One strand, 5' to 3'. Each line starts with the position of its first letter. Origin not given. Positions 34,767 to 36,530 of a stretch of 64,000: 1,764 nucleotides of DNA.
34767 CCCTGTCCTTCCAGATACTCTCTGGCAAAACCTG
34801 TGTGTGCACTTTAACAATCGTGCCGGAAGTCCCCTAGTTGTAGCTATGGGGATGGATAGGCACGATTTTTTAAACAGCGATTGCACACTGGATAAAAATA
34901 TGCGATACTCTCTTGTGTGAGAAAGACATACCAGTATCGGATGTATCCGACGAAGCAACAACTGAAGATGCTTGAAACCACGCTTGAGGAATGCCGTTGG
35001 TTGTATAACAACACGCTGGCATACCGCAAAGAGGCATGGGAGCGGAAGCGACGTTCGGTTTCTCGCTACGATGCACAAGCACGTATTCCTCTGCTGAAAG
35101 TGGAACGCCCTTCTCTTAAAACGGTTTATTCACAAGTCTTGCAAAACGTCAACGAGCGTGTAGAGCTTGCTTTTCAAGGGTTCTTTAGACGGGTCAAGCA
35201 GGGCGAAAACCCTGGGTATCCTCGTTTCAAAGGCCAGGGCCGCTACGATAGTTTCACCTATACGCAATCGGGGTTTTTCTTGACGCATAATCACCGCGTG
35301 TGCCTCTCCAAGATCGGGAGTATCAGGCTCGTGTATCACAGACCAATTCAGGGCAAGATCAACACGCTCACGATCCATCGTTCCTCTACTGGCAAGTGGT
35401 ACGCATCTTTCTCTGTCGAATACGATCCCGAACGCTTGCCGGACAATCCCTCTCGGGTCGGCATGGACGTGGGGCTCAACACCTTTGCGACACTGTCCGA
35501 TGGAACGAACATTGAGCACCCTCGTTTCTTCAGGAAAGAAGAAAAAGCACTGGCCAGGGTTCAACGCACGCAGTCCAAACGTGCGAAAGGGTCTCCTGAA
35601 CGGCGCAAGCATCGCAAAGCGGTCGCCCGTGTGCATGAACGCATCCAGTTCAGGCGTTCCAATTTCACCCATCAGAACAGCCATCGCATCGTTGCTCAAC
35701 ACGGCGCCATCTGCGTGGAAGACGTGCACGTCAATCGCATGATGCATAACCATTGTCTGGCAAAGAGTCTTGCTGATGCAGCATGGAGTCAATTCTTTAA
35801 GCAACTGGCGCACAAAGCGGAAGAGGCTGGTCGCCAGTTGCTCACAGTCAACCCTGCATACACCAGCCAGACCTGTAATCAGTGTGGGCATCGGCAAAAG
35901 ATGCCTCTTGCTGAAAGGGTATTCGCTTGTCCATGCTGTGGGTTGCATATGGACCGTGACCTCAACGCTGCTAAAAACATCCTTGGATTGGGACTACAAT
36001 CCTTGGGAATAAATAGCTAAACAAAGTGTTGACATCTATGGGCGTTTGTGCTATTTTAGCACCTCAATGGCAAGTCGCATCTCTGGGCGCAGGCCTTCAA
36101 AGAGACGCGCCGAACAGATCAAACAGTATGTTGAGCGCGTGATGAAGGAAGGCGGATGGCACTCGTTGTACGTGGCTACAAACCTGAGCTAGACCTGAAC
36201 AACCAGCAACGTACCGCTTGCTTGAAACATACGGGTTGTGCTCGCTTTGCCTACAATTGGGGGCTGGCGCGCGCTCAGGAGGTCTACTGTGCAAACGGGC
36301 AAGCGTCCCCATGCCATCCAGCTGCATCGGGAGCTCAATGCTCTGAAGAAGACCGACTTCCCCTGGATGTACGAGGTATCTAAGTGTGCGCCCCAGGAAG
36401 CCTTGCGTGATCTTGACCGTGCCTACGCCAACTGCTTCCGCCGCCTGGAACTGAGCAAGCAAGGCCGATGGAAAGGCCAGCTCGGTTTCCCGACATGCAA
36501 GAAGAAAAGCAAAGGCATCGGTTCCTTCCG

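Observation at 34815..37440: Chimeric tandem-TnpB element: an intact IS605-type nuclease without its own omegaRNA, fused to an IS607 element with omegaRNA but a broken nuclease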

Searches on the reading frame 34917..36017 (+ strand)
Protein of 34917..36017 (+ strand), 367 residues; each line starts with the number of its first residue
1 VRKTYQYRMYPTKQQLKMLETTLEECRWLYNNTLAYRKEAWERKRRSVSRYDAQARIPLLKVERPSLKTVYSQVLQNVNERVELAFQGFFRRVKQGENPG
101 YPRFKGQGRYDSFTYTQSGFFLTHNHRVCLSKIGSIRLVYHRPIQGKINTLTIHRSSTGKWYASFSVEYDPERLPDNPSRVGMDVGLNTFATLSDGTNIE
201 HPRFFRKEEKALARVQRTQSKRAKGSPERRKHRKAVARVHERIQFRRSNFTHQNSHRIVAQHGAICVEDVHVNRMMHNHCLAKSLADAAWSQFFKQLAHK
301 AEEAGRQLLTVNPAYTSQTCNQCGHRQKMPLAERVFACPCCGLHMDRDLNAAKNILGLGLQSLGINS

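Call 3: search_protein_families(library=pfam, proteins=[window:34917-36017:+], max_evalue=0.01)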
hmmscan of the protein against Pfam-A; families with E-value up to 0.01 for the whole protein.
window:34917-36017:+ (367 aa): 3 families
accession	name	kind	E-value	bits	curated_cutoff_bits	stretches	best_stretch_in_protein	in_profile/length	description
PF07282.18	Cas12f1-like_TNB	-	6.2e-26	90.8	26.3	1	290-355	1-60/60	Cas12f1-like, TNB domain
PF01385.25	OrfB_IS605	-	1e-24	87.5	30.5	1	165-277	2-118/120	Probable transposase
PF12323.14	HTH_OrfB_IS605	-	4.8e-12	45.6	21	1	1-45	1-46/47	Helix-turn-helix domain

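Call 8: find_encoding_contigs(protein=window:34917-36017:+, flank=10000, max_places=10)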
Protein window:34917-36017:+ (367 aa): no gene with exactly this product is on record in the collection.

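Call 9: find_homologous_proteins(query=window:34917-36017:+, max_evalue=1e-30)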
Query window:34917-36017:+ (367 aa): 7005 proteins with E <= 1e-30 among 8000 candidates; the best 120 are listed.
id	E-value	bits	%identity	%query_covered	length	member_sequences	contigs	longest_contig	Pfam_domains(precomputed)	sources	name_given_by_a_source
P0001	9.9e-240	813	98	98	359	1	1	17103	PF12323.15,PF01385.26,PF07282.19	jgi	jgi:putative transposase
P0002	5.5e-203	692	81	100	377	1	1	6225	PF12323.15,PF01385.26,PF07282.19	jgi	jgi:putative transposase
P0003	7.8e-201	685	83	98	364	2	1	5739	PF12323.15,PF01385.26,PF07282.19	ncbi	-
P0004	8.9e-195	665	77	99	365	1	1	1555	PF12323.15,PF01385.26,PF07282.19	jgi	jgi:putative transposase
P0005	1.0e-193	661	77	100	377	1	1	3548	PF12323.15,PF01385.26,PF07282.19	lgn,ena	-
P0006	1.3e-192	658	78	98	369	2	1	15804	PF12323.15,PF01385.26,PF07282.19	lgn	-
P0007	2.4e-190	650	76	98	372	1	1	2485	PF12323.15,PF01385.26,PF07282.19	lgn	-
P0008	2.6e-190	650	78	98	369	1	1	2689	PF12323.15,PF01385.26,PF07282.19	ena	-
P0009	3.3e-190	650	76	98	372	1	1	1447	PF12323.15,PF01385.26,PF07282.19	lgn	-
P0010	1.0e-188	645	75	100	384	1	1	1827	PF12323.15,PF01385.26,PF07282.19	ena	-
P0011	1.6e-188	644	75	100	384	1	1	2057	PF12323.15,PF01385.26,PF07282.19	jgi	-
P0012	2.5e-188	644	76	100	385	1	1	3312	PF12323.15,PF01385.26,PF07282.19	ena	-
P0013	5.3e-188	643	75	100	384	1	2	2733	PF12323.15,PF01385.26,PF07282.19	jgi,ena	-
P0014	1.8e-187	641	76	99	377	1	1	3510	PF12323.15,PF01385.26,PF07282.19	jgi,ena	-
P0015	2.0e-187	641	75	100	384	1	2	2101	PF12323.15,PF01385.26,PF07282.19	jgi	-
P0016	3.5e-187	640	75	100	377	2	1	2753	PF12323.15,PF01385.26,PF07282.19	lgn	-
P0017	5.3e-187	639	76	98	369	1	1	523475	PF12323.15,PF01385.26,PF07282.19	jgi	jgi:putative transposase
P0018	2.2e-186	637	75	100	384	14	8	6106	PF12323.15,PF01385.26,PF07282.19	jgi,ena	-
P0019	2.4e-186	637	75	99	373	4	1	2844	PF12323.15,PF01385.26,PF07282.19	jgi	jgi:putative transposase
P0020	2.5e-186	637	74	100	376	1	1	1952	PF12323.15,PF01385.26,PF07282.19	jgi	jgi:putative transposase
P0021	1.8e-185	634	75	99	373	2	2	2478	PF12323.15,PF01385.26,PF07282.19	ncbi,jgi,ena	-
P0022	2.2e-185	634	74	99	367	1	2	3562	PF12323.15,PF01385.26,PF07282.19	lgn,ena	-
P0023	1.4e-184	631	76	98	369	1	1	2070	PF12323.15,PF01385.26,PF07282.19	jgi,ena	-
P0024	2.0e-184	631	73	100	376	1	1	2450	PF12323.15,PF01385.26,PF07282.19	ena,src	-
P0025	5.7e-184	629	74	99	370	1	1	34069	PF12323.15,PF01385.26,PF07282.19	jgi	jgi:putative transposase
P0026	6.0e-184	629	75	98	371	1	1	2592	PF12323.15,PF01385.26,PF07282.19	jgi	jgi:putative transposase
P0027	9.4e-184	629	75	98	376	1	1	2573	PF12323.15,PF01385.26,PF07282.19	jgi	-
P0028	9.8e-184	629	74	99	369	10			PF12323.15,PF01385.26,PF07282.19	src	-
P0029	1.1e-183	628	73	100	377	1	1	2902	PF12323.15,PF01385.26,PF07282.19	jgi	-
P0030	1.4e-183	628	73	100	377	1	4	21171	PF12323.15,PF01385.26,PF07282.19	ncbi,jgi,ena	-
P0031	1.5e-183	628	73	100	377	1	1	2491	PF12323.15,PF01385.26,PF07282.19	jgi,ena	-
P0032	2.0e-183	627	73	100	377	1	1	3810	PF12323.15,PF01385.26,PF07282.19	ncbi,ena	-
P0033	2.2e-183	627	73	100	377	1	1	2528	PF12323.15,PF01385.26,PF07282.19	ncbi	-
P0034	2.3e-183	627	75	98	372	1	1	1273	PF12323.15,PF01385.26,PF07282.19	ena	-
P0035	8.8e-183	625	75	98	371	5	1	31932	PF12323.15,PF01385.26,PF07282.19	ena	-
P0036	1.1e-182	625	73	100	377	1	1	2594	PF12323.15,PF01385.26,PF07282.19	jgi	-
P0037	1.2e-182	625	73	100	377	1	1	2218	PF12323.15,PF01385.26,PF07282.19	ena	-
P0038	2.5e-182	624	73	100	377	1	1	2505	PF12323.15,PF01385.26,PF07282.19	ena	-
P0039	3.4e-182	623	73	100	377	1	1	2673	PF12323.15,PF01385.26,PF07282.19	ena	-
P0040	4.0e-182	623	73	98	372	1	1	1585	PF12323.15,PF01385.26,PF07282.19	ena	-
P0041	4.2e-182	623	73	100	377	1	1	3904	PF12323.15,PF01385.26,PF07282.19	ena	-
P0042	7.2e-182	622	73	100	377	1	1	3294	PF12323.15,PF01385.26,PF07282.19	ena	-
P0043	9.6e-182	622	72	100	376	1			PF12323.15,PF01385.26,PF07282.19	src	-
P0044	7.1e-181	619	74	99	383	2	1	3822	PF12323.15,PF01385.26,PF07282.19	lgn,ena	-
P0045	1.0e-180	619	74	98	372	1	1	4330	PF12323.15,PF01385.26,PF07282.19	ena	-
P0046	1.7e-180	618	74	96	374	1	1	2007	PF12323.15,PF01385.26,PF07282.19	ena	-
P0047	3.8e-180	617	74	98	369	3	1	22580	PF12323.15,PF01385.26,PF07282.19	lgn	-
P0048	2.7e-179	614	72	99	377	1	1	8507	PF12323.15,PF01385.26,PF07282.19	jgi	jgi:putative transposase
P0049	5.3e-179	613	71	100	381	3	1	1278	PF12323.15,PF01385.26,PF07282.19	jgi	jgi:putative transposase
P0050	1.1e-178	612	71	99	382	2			PF12323.15,PF01385.26,PF07282.19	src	-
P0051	1.7e-178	611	71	100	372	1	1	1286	PF12323.15,PF01385.26,PF07282.19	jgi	jgi:putative transposase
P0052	1.2e-177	609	72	99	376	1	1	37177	PF12323.15,PF01385.26,PF07282.19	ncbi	ncbi:MAG: RNA-guided endonuclease InsQ/TnpB family protein [Ktedonobacteraceae bacterium]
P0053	2.5e-177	607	72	99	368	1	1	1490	PF12323.15,PF01385.26,PF07282.19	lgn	-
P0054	4.8e-177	606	72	99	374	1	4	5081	PF12323.15,PF01385.26,PF07282.19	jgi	jgi:putative transposase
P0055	5.9e-177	606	70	100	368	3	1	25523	PF12323.15,PF01385.26,PF07282.19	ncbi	ncbi:MAG: RNA-guided endonuclease InsQ/TnpB family protein [Ktedonobacteraceae bacterium]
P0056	7.0e-177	606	73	100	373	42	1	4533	PF12323.15,PF01385.26,PF07282.19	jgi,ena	-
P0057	8.1e-177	606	71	100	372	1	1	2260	PF12323.15,PF01385.26,PF07282.19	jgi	jgi:putative transposase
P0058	9.1e-177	606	72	99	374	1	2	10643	PF12323.15,PF01385.26,PF07282.19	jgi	jgi:putative transposase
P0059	1.2e-176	605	72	99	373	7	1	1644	PF12323.15,PF01385.26,PF07282.19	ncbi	-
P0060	4.9e-176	603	71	99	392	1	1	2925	PF12323.15,PF01385.26,PF07282.19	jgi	-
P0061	9.5e-176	602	71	100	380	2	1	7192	PF12323.15,PF01385.26,PF07282.19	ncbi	-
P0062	1.0e-175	602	71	98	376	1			PF12323.15,PF01385.26,PF07282.19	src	-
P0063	1.5e-175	602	70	100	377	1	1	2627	PF12323.15,PF01385.26,PF07282.19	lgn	-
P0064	3.1e-175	601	71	100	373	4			PF12323.15,PF01385.26,PF07282.19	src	-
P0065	3.8e-175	600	72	98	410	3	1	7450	PF12323.15,PF01385.26,PF07282.19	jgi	jgi:putative transposase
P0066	4.1e-175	600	71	99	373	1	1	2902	PF12323.15,PF01385.26,PF07282.19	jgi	jgi:putative transposase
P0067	5.5e-175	600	71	98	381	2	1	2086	PF12323.15,PF01385.26,PF07282.19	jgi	jgi:putative transposase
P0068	8.7e-175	599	70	97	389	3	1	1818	PF12323.15,PF01385.26,PF07282.19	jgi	-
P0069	9.2e-175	599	70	99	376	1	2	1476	PF12323.15,PF01385.26,PF07282.19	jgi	jgi:putative transposase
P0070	1.3e-174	599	73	98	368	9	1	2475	PF12323.15,PF01385.26,PF07282.19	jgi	-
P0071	2.1e-174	598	70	97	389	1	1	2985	PF12323.15,PF01385.26,PF07282.19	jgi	-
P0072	3.0e-174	597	69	100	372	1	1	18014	PF12323.15,PF01385.26,PF07282.19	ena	-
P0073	3.1e-174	597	70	100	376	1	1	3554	PF12323.15,PF01385.26,PF07282.19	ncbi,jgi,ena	jgi:putative transposase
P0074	3.2e-174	597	71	99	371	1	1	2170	PF12323.15,PF01385.26,PF07282.19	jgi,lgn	-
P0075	4.0e-174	597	72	100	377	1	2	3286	PF12323.15,PF01385.26,PF07282.19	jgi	jgi:putative transposase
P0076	5.8e-174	596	70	97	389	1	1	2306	PF12323.15,PF01385.26,PF07282.19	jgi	-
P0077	6.6e-174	596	70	100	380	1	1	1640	PF12323.15,PF01385.26,PF07282.19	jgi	jgi:putative transposase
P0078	7.2e-174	596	71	98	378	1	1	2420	PF12323.15,PF01385.26,PF07282.19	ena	-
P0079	7.9e-174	596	70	98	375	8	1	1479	PF12323.15,PF01385.26,PF07282.19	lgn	-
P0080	7.9e-174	596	70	99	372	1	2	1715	PF12323.15,PF01385.26,PF07282.19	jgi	jgi:putative transposase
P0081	1.3e-173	595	70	98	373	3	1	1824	PF12323.15,PF01385.26,PF07282.19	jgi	-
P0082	1.3e-173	595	71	99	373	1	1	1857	PF12323.15,PF01385.26,PF07282.19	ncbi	-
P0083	1.8e-173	595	71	99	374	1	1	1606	PF12323.15,PF01385.26,PF07282.19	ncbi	-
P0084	2.2e-173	594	69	100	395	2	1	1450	PF12323.15,PF01385.26,PF07282.19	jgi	jgi:putative transposase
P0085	2.3e-173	594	71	99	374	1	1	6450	PF12323.15,PF01385.26,PF07282.19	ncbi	-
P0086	2.7e-173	594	70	96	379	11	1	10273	PF12323.15,PF01385.26,PF07282.19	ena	-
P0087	2.9e-173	594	70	96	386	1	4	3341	PF12323.15,PF01385.26,PF07282.19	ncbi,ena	-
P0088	5.6e-173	593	70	99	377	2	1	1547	PF12323.15,PF01385.26,PF07282.19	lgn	-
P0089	6.4e-173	593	70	96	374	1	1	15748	PF12323.15,PF01385.26,PF07282.19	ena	-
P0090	7.0e-173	593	69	100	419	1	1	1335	PF12323.15,PF01385.26,PF07282.19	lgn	-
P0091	7.6e-173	593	70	99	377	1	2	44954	PF12323.15,PF01385.26,PF07282.19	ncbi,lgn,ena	-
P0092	1.0e-172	592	70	96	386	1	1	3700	PF12323.15,PF01385.26,PF07282.19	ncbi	-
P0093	1.3e-172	592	71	100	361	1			PF12323.15,PF01385.26,PF07282.19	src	-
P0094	1.8e-172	591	69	99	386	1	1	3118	PF12323.15,PF01385.26,PF07282.19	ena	-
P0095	1.9e-172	591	68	99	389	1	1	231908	PF12323.15,PF01385.26,PF07282.19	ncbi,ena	-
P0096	1.9e-172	591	70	97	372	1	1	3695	PF12323.15,PF01385.26,PF07282.19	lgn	-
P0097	1.9e-172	591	70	99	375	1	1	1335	PF12323.15,PF01385.26,PF07282.19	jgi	-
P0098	2.0e-172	591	70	96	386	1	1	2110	PF12323.15,PF01385.26,PF07282.19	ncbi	-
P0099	2.2e-172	591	71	98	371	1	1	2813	PF12323.15,PF01385.26,PF07282.19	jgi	jgi:putative transposase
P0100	3.2e-172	591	69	100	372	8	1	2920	PF12323.15,PF01385.26,PF07282.19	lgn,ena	-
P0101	3.4e-172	591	69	100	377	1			PF12323.15,PF01385.26,PF07282.19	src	-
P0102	4.0e-172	590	69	100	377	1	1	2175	PF12323.15,PF01385.26,PF07282.19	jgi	jgi:putative transposase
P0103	4.2e-172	590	69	99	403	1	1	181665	PF12323.15,PF01385.26,PF07282.19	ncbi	-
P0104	4.5e-172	590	69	99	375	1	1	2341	PF12323.15,PF01385.26,PF07282.19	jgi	jgi:putative transposase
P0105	4.5e-172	590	69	96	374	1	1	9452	PF12323.15,PF01385.26,PF07282.19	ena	-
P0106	4.8e-172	590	70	100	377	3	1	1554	PF12323.15,PF01385.26,PF07282.19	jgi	jgi:putative transposase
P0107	4.9e-172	590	69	99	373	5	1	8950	PF12323.15,PF01385.26,PF07282.19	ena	-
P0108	6.0e-172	590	69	100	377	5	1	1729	PF12323.15,PF01385.26,PF07282.19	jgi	-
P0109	9.6e-172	589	70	98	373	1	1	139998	PF12323.15,PF01385.26,PF07282.19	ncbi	ncbi:MAG: RNA-guided endonuclease InsQ/TnpB family protein [Ktedonobacteraceae bacterium]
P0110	1.4e-171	589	70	99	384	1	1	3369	PF12323.15,PF01385.26,PF07282.19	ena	-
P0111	2.0e-171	588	73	99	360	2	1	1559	PF12323.15,PF01385.26,PF07282.19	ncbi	-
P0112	2.1e-171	588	69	99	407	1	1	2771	PF12323.15,PF01385.26,PF07282.19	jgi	jgi:putative transposase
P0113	2.2e-171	588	70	99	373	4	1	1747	PF12323.15,PF01385.26,PF07282.19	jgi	jgi:putative transposase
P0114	2.4e-171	588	69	99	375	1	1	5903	PF12323.15,PF01385.26,PF07282.19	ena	-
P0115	2.4e-171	588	69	99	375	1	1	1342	PF12323.15,PF01385.26,PF07282.19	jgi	jgi:putative transposase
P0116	3.0e-171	587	69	99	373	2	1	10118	PF12323.15,PF01385.26,PF07282.19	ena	-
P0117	3.0e-171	587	70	98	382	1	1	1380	PF12323.15,PF01385.26,PF07282.19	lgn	-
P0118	3.5e-171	587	68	100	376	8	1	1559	PF12323.15,PF01385.26,PF07282.19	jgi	jgi:putative transposase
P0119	4.2e-171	587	71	99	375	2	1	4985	PF12323.15,PF01385.26,PF07282.19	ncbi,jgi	-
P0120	4.8e-171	587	70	99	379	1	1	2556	PF12323.15,PF01385.26,PF07282.19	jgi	jgi:putative transposase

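Call 10: find_encoding_contigs(protein=P0001, flank=10000, max_places=5)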
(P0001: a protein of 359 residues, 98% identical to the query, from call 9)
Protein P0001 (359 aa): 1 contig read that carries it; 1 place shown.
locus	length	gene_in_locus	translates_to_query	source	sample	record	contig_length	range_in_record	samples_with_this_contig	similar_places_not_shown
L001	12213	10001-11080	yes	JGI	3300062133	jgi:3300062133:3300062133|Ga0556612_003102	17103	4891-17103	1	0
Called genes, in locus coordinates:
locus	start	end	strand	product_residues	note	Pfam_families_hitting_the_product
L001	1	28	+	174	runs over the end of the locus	PF00111:Fer2 (weak), PF01799:Fer2_2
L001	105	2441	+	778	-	PF01315:Ald_Xan_dh_C, PF02738:MoCoBD_1, PF20256:MoCoBD_2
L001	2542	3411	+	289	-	PF00941:FAD_binding_5, PF03450:CO_deh_flav_C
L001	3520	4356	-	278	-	PF04909:Amidohydro_2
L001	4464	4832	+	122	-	-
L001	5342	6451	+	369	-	PF02073:Peptidase_M29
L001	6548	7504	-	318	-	PF01073:3Beta_HSD, PF01370:Epimerase, PF02719:Polysacc_synt_2 (weak), PF04321:RmlD_sub_bind, PF07993:NAD_binding_4 (weak), PF13460:NAD_binding_10, PF16363:GDP_Man_Dehyd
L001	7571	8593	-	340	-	-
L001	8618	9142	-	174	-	-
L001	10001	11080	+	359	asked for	PF12323:HTH_OrfB_IS605, PF01385:OrfB_IS605, PF07282:Cas12f1-like_TNB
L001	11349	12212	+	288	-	?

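Call 11: find_encoding_contigs(protein=P0002, flank=5000, max_places=5)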
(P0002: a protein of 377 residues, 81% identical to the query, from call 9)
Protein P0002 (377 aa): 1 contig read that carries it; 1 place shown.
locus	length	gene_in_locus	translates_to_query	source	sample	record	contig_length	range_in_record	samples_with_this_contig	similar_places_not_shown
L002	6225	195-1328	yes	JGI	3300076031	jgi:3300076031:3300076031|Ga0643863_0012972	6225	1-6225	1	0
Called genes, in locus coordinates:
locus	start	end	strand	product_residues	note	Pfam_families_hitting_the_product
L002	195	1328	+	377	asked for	PF12323:HTH_OrfB_IS605, PF01385:OrfB_IS605, PF07282:Cas12f1-like_TNB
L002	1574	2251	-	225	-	-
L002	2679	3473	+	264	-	PF12844:HTH_19, PF13560:HTH_31, PF01381:HTH_3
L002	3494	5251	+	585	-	PF13328:HD_4, PF04607:RelA_SpoT, PF02824:TGS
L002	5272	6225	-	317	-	?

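Call 12: find_encoding_contigs(protein=P0003, flank=5000, max_places=5)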
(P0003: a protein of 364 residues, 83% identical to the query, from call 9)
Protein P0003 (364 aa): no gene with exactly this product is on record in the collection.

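Call 35: find_related_loci(query=window:34917-36017:+, collection=metagenome_contigs, flank=1500)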
Query window:34917-36017:+ (367 aa) in metagenome_contigs; peptide patterns used: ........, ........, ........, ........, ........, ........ (x = any residue, [..] = any of these).
534 stretches matched a pattern; 388 encode a relative of the query (tblastn E <= 1e-3); the best 80 are kept; 80 distinct loci.
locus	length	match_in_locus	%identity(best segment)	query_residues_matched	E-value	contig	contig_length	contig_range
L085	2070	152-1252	76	1-367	0e+0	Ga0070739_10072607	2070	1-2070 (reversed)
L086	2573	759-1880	75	1-367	0e+0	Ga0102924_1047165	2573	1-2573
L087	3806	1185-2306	75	1-367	0e+0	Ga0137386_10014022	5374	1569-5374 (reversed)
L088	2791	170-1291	75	1-367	0e+0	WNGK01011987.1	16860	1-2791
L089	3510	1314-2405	76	1-364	0e+0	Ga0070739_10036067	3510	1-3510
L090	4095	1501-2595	73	1-365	0e+0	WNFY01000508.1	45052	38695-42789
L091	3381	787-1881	73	1-365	0e+0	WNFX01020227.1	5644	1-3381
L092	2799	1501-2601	73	1-367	0e+0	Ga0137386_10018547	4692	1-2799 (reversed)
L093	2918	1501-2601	72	1-367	0e+0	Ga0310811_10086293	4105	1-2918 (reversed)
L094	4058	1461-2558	72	1-366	0e+0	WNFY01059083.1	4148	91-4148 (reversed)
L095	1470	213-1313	73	1-367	0e+0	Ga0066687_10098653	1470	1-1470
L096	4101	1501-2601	73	1-367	0e+0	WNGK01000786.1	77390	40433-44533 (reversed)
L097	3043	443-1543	73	1-367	0e+0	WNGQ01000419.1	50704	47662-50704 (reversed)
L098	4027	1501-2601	72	1-367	0e+0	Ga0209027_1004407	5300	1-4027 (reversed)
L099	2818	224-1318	72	1-365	0e+0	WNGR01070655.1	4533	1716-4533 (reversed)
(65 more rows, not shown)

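Call 58: search_solved_structures(query=window:34917-36017:+, max_evalue=0.00001, show_alignments=1)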
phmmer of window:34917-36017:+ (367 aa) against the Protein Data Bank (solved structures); distinct sequences matched with E-value up to 0.00001: 21.
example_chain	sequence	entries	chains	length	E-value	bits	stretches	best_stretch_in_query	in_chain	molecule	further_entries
9yyg_A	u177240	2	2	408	4.6e-66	226.6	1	2-366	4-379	AI-designed RNA-guided nuclease | AI-generated RNA-guided nuclease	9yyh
8bf8_A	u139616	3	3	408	3.5e-57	197.4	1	3-366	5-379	RNA-guided DNA endonuclease TnpB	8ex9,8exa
8h1j_A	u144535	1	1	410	3.6e-57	197.3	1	3-366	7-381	RNA-guided DNA endonuclease TnpB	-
8iaz_A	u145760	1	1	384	1.6e-29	106.4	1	3-355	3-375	Transposase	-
9jfo_A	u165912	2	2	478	8.8e-25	90.8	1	232-359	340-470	LaTranC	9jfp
9jfq_A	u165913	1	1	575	1.5e-24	90.1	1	232-359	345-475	LaTranC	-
9j09_A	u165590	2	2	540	6.5e-22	81.4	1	116-356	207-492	Transposase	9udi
9b0l_P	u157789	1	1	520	8.1e-22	81.1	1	148-361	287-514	TnpB-like protein L79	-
8j3r_A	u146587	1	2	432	1.2e-16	64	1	151-356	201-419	Transposase IS605 OrfB C-terminal domain-containing protein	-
8j1j_A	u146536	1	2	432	1.8e-16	63.5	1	151-356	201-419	Transposase IS605 OrfB C-terminal domain-containing protein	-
8j12_A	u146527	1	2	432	4.3e-16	62.2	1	151-356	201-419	Transposase IS605 OrfB C-terminal domain-containing protein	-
7wju_A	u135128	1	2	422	3.8e-15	59.1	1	151-356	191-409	OrfB_Zn_ribbon domain-containing protein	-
8dzj_A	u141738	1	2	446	4.5e-15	58.9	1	151-356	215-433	OrfB_Zn_ribbon domain-containing protein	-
9i8y_A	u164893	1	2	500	7.2e-11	45.1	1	145-343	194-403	CRISPR-associated endodeoxyribonuclease Cas12f1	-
9nzq_A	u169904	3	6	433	1.7e-10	43.9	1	159-356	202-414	Cas12f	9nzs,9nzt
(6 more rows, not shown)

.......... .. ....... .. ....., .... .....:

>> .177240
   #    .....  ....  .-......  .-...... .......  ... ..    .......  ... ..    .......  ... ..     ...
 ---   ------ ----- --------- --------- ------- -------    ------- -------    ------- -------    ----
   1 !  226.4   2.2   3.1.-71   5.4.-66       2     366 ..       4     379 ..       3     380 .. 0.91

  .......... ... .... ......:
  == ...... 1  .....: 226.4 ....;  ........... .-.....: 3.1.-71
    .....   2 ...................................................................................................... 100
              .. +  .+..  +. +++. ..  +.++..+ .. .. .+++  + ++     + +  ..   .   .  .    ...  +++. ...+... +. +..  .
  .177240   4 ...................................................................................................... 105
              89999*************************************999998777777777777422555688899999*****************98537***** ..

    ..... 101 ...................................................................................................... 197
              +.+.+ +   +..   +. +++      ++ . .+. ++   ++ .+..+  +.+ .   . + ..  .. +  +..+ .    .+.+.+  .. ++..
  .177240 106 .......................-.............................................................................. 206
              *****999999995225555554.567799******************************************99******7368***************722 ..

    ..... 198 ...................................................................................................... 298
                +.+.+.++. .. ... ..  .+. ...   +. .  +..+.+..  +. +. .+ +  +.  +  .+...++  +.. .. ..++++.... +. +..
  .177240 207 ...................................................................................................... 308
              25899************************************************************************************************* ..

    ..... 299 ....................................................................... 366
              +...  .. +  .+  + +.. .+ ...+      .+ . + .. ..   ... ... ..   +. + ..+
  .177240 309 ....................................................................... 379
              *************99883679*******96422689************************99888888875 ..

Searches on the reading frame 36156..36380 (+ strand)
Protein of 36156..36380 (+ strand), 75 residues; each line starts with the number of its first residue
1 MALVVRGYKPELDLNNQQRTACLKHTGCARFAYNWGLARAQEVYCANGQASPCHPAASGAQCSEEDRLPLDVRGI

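Call 3: search_protein_families(library=pfam, proteins=[window:36156-36380:+], max_evalue=0.01)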
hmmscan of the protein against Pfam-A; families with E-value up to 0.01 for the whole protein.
window:36156-36380:+ (75 aa): 1 family
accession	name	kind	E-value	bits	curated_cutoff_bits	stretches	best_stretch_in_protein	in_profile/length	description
PF12323.14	HTH_OrfB_IS605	-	4.7e-13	48.8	21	1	1-48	1-46/47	Helix-turn-helix domain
